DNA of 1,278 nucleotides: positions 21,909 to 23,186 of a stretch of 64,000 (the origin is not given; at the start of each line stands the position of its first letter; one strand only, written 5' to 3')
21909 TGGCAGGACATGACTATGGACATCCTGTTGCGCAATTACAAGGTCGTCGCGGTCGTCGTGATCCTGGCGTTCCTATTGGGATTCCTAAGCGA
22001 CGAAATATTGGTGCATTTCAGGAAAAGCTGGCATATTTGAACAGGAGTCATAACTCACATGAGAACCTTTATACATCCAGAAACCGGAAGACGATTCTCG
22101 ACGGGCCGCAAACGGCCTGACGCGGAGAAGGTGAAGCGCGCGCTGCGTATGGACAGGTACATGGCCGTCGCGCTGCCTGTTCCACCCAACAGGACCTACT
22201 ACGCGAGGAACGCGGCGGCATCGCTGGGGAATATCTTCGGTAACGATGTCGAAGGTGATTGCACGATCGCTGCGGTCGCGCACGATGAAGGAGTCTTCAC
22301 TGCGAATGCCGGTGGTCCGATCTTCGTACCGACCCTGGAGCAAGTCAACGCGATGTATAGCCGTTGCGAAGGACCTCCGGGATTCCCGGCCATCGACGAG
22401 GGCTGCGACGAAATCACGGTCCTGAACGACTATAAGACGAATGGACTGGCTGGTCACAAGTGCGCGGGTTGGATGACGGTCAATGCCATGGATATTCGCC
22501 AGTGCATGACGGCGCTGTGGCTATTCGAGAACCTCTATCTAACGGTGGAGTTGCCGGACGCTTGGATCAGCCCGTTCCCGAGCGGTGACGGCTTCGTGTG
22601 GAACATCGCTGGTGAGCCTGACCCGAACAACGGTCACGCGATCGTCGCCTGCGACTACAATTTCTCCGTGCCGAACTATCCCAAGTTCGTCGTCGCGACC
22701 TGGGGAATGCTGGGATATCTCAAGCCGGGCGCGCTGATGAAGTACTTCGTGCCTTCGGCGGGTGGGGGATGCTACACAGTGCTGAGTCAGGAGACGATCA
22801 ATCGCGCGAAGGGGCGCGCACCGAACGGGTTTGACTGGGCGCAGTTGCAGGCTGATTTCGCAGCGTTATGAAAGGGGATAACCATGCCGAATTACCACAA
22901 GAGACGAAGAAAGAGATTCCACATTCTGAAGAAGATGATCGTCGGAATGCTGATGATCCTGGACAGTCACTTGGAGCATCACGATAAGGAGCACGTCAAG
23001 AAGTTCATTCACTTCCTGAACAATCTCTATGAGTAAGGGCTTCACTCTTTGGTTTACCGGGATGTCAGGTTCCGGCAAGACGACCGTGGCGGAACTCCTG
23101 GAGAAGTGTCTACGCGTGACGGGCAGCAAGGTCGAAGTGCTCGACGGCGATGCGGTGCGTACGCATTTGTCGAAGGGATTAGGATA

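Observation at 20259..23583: Sulfation module: APS kinase (CysC) plus a glycosyltransferase-sulfotransferase fusion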

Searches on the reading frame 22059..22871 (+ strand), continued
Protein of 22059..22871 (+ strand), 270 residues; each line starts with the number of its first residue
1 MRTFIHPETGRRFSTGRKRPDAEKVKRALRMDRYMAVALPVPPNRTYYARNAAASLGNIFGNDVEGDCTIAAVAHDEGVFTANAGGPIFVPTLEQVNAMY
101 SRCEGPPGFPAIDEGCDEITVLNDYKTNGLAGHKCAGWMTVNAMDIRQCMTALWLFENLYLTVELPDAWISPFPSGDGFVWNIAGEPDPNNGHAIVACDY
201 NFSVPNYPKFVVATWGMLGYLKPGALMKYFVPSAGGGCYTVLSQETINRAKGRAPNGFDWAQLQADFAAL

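Call 80: search_protein_families(library=padloc, proteins=[window:22059-22871:+], max_evalue=0.01)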
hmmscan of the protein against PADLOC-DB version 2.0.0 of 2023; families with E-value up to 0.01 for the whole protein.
window:22059-22871:+ (270 aa): 0 families

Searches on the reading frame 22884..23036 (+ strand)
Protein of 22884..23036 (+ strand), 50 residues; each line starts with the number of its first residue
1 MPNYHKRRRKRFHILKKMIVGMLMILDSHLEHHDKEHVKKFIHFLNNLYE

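Call 99: search_protein_families(library=phrogs, proteins=[window:22884-23036:+], max_evalue=0.001)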
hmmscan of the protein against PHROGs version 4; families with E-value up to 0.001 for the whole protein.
window:22884-23036:+ (50 aa): 0 families
